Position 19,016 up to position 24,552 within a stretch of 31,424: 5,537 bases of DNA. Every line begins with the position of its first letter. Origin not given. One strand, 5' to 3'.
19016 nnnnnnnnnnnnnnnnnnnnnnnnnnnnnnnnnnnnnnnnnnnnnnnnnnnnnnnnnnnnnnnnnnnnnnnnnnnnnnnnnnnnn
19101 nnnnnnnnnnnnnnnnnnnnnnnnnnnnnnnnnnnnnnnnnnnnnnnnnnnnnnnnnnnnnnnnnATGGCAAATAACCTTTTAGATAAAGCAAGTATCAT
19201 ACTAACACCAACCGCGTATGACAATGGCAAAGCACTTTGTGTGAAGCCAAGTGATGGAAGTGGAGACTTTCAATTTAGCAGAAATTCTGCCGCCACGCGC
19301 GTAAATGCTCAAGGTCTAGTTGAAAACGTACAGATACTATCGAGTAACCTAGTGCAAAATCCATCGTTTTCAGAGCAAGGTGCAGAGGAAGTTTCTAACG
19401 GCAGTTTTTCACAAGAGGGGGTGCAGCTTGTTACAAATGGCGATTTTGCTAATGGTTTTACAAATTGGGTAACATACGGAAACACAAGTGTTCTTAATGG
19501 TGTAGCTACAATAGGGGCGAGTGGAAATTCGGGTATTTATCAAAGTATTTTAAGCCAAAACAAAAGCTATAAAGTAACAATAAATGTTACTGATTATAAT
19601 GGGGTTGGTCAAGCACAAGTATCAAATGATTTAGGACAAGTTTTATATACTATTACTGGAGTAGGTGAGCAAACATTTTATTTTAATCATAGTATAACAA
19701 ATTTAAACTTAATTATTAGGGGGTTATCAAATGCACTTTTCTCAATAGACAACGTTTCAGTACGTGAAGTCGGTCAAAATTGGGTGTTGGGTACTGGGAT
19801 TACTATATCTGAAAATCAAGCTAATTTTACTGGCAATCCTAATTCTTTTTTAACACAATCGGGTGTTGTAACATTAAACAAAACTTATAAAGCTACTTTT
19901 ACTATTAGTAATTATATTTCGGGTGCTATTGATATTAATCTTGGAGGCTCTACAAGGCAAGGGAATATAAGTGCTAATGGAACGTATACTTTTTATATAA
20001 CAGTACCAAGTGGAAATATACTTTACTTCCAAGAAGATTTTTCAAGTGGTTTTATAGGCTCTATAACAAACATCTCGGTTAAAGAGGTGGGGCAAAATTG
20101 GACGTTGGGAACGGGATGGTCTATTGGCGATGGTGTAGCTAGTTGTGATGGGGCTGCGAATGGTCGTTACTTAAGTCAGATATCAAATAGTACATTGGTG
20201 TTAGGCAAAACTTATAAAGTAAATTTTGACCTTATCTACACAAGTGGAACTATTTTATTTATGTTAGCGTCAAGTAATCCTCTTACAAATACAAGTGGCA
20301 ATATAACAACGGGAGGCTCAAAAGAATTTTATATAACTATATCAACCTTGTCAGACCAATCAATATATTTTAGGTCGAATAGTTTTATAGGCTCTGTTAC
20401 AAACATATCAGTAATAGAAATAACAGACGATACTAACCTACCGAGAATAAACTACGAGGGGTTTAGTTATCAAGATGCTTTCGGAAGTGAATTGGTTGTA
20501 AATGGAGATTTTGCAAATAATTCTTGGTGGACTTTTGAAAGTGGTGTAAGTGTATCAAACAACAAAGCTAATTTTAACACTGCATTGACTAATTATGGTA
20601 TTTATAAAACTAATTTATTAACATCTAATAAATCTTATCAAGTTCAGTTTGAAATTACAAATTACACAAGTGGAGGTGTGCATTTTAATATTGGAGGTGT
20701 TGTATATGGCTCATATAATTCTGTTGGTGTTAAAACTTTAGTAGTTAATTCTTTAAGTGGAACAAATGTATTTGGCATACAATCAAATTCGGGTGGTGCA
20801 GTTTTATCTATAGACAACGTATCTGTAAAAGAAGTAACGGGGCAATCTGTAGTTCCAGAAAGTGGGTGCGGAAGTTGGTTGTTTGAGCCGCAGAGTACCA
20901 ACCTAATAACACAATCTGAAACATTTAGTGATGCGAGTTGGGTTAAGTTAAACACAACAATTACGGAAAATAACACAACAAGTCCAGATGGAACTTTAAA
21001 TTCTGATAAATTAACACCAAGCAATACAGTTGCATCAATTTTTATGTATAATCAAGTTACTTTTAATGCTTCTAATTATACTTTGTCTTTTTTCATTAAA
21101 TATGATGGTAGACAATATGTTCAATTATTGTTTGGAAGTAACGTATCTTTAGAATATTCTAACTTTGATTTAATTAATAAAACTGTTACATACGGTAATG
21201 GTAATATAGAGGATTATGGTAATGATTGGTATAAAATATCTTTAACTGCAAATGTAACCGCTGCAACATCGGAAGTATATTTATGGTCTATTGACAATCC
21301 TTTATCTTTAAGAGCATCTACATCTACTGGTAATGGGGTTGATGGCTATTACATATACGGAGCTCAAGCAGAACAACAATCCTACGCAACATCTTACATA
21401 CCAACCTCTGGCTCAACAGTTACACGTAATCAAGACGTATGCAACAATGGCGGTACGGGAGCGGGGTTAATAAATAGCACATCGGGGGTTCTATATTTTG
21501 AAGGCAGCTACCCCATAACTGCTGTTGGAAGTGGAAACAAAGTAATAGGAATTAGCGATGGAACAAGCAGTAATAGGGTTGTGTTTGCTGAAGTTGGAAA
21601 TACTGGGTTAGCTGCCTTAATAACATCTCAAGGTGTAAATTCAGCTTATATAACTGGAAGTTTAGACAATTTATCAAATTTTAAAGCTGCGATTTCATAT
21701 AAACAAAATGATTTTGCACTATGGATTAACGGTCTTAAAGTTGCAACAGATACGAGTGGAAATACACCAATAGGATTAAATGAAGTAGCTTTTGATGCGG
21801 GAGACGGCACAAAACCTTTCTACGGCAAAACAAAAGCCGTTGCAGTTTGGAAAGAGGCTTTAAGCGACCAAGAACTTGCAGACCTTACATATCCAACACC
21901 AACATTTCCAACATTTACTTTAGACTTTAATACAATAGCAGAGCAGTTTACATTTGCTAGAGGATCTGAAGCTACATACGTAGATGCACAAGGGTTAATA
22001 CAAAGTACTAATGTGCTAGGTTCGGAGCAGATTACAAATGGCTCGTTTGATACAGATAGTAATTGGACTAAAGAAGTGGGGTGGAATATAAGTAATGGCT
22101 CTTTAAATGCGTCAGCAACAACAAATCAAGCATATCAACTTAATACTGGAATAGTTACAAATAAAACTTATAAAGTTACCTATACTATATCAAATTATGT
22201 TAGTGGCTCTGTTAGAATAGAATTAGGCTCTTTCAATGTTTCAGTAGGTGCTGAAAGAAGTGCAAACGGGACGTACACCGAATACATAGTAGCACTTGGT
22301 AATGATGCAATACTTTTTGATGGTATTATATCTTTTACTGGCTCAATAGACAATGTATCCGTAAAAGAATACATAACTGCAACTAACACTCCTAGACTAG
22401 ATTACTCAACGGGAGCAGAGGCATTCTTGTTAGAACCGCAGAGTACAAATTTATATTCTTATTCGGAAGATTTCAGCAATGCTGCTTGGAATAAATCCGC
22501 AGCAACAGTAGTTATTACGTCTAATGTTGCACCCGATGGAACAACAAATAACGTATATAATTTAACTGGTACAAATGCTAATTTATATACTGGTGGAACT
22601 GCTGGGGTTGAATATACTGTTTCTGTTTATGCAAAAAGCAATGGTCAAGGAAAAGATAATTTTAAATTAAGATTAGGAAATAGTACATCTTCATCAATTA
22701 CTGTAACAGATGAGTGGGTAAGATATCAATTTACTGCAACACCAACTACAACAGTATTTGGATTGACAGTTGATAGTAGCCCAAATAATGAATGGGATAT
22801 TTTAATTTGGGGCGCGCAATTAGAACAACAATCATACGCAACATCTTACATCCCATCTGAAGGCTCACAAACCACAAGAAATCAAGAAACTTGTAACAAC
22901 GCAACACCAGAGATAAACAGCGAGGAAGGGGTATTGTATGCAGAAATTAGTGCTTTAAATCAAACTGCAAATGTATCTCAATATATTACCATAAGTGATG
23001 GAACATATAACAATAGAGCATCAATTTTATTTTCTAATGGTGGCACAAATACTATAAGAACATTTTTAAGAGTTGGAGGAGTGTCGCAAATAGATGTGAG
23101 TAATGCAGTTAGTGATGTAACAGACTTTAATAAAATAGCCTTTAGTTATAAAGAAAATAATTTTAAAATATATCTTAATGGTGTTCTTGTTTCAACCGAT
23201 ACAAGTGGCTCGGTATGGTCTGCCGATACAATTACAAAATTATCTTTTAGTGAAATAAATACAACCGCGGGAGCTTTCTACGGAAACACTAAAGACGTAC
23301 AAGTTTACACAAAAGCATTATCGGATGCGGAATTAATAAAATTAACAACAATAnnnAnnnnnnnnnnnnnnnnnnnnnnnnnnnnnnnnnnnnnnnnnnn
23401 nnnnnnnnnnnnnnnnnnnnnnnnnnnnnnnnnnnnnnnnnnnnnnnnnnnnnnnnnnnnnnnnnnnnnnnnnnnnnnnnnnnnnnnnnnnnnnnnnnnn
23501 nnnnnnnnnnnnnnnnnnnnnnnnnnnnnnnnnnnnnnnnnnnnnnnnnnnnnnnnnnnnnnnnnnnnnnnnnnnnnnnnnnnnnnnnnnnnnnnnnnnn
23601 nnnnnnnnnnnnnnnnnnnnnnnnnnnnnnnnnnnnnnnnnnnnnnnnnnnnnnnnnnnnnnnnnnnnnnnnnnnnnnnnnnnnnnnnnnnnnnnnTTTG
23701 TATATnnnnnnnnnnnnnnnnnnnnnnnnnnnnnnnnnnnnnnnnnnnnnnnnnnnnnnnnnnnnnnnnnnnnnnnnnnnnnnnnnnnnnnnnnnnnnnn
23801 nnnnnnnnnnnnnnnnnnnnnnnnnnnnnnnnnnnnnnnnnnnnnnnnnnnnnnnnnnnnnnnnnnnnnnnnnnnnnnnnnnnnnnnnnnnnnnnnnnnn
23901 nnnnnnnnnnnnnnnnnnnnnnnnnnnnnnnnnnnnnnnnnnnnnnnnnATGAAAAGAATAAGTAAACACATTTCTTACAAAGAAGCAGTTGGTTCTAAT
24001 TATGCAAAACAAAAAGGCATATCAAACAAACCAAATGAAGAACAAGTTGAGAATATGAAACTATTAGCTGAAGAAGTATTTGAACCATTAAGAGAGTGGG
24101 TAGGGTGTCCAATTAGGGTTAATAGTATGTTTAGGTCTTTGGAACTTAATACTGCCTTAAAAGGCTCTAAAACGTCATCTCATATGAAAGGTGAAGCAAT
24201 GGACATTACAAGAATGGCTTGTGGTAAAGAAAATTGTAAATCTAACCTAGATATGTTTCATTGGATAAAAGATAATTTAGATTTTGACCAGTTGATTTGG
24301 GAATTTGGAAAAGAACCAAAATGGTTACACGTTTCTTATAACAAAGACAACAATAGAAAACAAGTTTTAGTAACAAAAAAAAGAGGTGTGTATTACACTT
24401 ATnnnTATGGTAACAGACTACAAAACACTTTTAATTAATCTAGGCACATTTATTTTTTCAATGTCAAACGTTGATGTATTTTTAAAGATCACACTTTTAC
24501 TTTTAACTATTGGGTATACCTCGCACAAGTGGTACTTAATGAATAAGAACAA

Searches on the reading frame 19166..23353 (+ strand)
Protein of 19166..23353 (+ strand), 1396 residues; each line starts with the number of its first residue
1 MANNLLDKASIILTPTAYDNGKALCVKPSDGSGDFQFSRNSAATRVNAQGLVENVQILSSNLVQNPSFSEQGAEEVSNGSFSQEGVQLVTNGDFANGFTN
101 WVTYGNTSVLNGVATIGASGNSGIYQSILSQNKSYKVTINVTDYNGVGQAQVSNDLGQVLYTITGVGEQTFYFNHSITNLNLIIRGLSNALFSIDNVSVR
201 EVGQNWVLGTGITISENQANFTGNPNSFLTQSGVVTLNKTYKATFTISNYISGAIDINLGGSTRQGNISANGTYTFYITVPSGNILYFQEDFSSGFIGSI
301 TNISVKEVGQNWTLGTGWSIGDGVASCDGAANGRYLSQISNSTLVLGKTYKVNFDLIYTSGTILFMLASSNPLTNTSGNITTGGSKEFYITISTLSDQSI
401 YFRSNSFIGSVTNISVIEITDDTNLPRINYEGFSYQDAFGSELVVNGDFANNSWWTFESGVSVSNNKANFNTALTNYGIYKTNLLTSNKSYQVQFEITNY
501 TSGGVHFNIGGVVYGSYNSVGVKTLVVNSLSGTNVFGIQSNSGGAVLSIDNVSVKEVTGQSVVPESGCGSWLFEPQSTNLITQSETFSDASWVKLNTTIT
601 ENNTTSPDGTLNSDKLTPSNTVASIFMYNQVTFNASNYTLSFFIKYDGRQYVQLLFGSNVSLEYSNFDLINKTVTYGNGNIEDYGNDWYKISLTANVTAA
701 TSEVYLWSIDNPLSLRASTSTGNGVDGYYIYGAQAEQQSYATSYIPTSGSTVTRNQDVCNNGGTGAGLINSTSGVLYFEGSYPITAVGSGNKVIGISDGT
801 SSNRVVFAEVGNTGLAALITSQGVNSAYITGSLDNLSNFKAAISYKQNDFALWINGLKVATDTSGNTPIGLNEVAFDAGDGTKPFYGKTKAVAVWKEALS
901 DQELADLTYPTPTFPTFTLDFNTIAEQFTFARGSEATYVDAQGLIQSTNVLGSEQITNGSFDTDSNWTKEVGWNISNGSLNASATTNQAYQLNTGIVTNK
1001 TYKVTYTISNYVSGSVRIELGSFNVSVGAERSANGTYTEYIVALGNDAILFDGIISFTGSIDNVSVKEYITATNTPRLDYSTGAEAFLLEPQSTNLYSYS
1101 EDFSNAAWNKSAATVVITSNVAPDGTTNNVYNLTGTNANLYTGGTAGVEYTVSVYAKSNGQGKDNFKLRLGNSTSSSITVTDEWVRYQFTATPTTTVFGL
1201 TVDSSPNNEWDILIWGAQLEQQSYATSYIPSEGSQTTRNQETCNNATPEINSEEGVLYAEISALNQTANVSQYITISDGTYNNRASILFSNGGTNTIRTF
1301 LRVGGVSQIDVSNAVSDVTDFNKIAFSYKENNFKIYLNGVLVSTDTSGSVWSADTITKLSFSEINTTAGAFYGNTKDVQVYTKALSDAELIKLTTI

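Call 16: search_protein_families(library=phrogs, proteins=[window:19166-23353:+], max_evalue=0.001)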
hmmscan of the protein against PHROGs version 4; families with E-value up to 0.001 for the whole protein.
window:19166-23353:+ (1396 aa): 4 families
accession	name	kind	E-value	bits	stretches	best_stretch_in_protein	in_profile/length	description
phrog_5939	-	tail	9.9e-71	240.3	2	571-909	410-762/801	tail protein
phrog_34853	-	unknown function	1.4e-61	209.7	4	566-762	65-268/555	-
phrog_11600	-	unknown function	1.9e-13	51.5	1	574-766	103-299/343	-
phrog_30593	-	unknown function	2.6e-11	44.3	1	952-1017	244-309/322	-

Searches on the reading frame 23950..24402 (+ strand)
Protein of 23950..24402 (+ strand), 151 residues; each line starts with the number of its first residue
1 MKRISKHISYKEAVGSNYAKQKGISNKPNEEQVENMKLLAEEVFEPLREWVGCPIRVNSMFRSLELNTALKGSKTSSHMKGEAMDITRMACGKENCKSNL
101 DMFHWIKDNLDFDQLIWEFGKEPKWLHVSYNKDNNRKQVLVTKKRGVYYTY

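Call 67: search_protein_families(library=phrogs, proteins=[window:23950-24402:+], max_evalue=0.001)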
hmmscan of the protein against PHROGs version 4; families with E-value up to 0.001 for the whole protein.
window:23950-24402:+ (151 aa): 3 families
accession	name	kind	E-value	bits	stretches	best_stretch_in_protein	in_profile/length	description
phrog_894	-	lysis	3.4e-28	99.7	1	2-149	44-182/389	endolysin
phrog_17373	-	other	5e-06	27.4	1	44-87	45-88/224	peptidase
phrog_25247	-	other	0.00073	19.7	1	37-94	421-478/520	peptidase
